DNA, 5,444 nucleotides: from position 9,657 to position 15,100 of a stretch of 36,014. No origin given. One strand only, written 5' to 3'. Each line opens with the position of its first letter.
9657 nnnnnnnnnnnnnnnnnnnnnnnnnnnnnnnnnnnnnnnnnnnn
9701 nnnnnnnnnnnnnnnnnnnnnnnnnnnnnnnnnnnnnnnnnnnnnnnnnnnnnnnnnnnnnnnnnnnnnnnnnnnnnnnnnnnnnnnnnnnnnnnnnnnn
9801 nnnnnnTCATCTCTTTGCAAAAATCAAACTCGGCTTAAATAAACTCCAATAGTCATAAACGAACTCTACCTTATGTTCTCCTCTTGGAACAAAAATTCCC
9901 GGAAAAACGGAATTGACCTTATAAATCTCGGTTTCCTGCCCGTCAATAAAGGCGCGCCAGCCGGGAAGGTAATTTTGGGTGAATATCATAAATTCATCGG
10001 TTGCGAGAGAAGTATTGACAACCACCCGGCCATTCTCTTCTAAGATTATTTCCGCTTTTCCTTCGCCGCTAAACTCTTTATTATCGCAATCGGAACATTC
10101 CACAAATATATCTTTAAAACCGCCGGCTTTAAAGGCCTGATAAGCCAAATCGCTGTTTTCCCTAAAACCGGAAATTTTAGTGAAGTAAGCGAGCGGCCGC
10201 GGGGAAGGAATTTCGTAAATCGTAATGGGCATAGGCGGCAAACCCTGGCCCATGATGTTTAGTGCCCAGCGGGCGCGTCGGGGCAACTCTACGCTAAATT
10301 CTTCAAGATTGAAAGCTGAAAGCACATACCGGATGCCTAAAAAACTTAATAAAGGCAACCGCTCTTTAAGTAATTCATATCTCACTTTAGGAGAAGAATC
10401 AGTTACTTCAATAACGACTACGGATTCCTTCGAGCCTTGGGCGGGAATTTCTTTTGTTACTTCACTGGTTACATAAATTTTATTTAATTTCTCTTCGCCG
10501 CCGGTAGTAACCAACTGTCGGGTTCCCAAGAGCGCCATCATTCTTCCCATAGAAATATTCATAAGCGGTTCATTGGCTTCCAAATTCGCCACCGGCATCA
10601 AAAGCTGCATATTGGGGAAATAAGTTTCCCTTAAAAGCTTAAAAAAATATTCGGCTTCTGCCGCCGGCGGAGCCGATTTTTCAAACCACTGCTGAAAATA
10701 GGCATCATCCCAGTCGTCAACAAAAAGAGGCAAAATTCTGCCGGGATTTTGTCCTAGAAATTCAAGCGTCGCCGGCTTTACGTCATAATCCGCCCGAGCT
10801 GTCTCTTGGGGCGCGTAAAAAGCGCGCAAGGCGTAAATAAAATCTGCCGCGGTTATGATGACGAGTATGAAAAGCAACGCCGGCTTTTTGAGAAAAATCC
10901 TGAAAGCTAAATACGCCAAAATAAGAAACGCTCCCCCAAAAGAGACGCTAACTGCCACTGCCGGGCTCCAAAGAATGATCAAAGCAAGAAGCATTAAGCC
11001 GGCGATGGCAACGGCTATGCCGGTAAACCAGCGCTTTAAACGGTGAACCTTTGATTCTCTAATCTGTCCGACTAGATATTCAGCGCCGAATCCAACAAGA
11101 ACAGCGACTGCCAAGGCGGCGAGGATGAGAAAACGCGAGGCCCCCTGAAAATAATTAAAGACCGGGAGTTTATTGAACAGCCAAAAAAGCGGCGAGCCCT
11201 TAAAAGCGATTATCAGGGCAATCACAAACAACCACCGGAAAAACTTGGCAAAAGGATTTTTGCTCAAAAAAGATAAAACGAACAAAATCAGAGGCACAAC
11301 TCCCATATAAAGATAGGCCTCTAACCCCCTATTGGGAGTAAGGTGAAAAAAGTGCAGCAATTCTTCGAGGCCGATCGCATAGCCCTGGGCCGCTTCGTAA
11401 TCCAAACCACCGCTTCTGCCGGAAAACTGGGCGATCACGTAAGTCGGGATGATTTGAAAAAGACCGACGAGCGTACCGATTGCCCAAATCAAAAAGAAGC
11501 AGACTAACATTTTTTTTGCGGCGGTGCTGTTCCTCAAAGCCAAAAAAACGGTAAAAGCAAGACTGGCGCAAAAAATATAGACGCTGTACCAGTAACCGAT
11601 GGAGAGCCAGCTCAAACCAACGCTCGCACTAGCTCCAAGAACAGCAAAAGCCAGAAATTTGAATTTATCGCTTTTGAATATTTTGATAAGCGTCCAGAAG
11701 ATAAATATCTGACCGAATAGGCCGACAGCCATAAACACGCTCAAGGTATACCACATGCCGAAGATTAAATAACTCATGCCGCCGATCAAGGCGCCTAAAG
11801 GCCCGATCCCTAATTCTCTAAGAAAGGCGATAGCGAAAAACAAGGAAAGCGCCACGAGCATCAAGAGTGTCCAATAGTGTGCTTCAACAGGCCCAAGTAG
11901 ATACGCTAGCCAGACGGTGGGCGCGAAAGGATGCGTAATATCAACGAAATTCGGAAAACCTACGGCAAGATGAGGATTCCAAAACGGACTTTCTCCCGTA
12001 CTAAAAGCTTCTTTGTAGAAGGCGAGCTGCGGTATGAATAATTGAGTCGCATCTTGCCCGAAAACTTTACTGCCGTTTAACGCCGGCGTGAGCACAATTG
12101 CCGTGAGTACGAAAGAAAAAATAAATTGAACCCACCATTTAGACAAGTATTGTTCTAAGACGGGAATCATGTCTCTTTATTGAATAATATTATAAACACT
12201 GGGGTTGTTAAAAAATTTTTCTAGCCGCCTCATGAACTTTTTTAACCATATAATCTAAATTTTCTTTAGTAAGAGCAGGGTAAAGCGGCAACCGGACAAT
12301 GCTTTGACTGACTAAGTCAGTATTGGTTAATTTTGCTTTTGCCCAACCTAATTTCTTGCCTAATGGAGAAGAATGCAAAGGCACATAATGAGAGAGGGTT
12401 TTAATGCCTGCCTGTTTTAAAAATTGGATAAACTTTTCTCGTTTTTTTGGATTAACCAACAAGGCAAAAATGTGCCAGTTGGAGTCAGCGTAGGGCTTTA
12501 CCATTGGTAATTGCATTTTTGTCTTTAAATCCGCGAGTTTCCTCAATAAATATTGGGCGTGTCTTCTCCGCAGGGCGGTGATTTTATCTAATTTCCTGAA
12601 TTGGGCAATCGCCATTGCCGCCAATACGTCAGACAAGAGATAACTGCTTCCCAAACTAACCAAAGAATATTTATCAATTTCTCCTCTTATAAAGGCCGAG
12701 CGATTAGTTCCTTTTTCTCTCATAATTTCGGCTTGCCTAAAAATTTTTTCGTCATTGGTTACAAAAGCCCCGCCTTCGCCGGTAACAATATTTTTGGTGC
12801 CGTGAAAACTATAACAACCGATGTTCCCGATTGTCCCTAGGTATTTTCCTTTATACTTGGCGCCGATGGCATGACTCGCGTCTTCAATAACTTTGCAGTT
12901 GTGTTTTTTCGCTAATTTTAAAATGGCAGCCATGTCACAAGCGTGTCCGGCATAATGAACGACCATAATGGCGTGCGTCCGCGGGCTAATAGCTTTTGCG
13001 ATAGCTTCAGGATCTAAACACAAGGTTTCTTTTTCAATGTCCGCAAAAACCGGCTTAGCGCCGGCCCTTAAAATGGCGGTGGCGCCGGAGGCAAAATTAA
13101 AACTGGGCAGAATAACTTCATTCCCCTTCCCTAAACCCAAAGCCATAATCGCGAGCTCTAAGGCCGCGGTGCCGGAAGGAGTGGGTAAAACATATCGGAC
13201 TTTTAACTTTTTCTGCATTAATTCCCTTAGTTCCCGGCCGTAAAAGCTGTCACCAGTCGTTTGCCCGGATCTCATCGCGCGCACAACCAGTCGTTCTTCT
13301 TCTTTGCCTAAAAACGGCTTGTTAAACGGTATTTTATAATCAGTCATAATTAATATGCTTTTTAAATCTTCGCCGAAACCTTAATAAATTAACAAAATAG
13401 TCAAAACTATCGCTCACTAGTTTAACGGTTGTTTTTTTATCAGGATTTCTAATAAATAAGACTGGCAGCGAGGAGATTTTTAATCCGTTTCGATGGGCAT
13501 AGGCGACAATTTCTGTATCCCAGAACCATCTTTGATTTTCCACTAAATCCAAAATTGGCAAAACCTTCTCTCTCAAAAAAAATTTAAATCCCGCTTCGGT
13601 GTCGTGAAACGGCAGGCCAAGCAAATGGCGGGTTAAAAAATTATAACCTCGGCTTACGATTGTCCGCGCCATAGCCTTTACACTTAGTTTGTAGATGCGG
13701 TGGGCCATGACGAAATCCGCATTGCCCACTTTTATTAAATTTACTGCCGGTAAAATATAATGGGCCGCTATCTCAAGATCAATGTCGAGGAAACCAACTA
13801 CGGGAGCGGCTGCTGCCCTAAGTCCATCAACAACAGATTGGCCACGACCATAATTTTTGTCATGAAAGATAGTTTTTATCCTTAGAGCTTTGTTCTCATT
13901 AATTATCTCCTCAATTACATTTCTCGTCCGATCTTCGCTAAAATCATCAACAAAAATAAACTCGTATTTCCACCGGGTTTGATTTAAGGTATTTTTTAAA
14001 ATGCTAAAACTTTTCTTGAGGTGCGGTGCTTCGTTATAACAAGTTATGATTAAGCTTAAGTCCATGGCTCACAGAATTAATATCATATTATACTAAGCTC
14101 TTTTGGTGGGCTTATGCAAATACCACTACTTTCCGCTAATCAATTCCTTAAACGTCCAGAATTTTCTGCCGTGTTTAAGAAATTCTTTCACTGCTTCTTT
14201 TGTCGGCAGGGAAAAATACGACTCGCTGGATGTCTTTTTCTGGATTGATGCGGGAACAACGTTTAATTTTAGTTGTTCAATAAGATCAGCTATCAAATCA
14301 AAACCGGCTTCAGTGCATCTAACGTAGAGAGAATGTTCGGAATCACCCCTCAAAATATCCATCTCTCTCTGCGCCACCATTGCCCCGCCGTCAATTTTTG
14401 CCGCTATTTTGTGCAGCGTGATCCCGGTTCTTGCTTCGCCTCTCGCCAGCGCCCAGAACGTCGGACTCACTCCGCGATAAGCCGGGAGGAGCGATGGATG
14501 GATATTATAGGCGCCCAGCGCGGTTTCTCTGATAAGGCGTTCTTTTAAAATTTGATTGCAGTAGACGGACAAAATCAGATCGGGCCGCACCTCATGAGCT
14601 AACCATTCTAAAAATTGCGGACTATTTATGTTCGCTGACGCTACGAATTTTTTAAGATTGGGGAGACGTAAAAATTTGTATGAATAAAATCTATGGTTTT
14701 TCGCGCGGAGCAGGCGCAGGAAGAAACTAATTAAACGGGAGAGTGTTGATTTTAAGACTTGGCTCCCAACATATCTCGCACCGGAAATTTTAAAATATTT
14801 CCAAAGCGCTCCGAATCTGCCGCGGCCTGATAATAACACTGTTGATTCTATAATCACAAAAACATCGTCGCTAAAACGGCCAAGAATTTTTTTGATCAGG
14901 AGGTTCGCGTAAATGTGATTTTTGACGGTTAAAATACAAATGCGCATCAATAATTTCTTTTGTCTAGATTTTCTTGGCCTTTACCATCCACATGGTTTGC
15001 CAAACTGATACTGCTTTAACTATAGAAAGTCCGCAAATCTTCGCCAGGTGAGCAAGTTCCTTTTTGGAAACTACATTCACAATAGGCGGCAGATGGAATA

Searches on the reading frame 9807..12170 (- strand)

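Call 8: search_protein_families(library=pfam, proteins=[window:9807-12170:-])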
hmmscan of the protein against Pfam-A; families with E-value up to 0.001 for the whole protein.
window:9807-12170:- (787 aa): 1 family
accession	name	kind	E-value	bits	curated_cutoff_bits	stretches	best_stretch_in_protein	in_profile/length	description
PF09586.16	YfhO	-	2.6e-07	29.9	28.5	1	715-772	765-823/835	Bacterial membrane protein YfhO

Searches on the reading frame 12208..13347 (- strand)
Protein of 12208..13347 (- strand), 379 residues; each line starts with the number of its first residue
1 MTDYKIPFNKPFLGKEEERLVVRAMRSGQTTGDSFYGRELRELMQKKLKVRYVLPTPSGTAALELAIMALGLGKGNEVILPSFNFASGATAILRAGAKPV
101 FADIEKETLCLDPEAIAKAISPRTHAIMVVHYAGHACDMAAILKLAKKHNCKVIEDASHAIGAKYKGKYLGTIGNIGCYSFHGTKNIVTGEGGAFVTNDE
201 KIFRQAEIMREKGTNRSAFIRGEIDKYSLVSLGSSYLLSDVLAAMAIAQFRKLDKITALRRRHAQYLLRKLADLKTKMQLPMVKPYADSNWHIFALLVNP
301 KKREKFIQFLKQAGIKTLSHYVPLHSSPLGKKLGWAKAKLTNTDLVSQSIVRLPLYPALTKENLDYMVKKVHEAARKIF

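Call 8: search_protein_families(library=pfam, proteins=[window:12208-13347:-])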
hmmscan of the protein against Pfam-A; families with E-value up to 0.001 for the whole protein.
window:12208-13347:- (379 aa): 5 families
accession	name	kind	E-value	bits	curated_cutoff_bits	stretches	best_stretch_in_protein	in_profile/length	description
PF01041.23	DegT_DnrJ_EryC1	-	6.9e-105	351.6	19.8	1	14-371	4-359/360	DegT/DnrJ/EryC1/StrS aminotransferase family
PF00155.27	Aminotran_1_2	-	2.2e-08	34.2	19.7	1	24-164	31-193/361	Aminotransferase class I and II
PF01212.27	Beta_elim_lyase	-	9.6e-08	32.1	27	1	25-276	22-270/288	Beta-eliminating lyase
PF00266.25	Aminotran_5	-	1.2e-07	31.5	21.5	1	41-366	49-370/371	Aminotransferase class-V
PF01053.26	Cys_Met_Meta_PP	-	7.3e-06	25.2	27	1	48-167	65-184/381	Cys/Met metabolism PLP-dependent enzyme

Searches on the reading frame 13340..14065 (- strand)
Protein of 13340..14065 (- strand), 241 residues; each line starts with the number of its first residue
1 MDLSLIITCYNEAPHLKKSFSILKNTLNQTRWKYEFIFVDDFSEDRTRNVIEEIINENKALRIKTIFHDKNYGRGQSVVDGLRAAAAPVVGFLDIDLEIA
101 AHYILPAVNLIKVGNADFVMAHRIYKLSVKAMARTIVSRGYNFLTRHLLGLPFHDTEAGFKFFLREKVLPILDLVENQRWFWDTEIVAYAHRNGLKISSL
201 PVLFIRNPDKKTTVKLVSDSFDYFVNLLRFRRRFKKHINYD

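Call 9: search_protein_families(library=pfam, proteins=[window:13340-14065:-])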
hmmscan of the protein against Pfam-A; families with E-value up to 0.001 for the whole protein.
window:13340-14065:- (241 aa): 3 families
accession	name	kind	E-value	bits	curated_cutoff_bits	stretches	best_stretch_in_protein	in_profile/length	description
PF00535.33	Glycos_transf_2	-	1.1e-24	87.7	23.3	1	4-167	1-163/168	Glycosyl transferase family 2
PF13641.12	Glyco_tranf_2_3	-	5.2e-08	33.6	27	1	3-111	3-111/230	Glycosyltransferase like family 2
PF10111.15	Glyco_tranf_2_2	-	2.8e-06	27.5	27.3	1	21-100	14-95/276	Glycosyltransferase like family 2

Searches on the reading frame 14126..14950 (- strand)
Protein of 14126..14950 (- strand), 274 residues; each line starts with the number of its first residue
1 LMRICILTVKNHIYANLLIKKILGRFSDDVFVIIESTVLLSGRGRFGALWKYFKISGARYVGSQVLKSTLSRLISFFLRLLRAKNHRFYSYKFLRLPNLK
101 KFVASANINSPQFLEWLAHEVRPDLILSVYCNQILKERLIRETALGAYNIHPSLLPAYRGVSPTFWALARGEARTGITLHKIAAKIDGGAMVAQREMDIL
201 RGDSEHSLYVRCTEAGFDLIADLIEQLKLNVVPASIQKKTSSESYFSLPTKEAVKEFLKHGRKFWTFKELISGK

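Call 9: search_protein_families(library=pfam, proteins=[window:14126-14950:-])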
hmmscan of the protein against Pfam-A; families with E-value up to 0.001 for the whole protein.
window:14126-14950:- (274 aa): 1 family
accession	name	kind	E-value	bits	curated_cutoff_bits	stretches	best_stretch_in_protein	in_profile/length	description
PF00551.24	Formyl_trans_N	-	5.2e-25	88.7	26.1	1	116-218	73-175/181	Formyl transferase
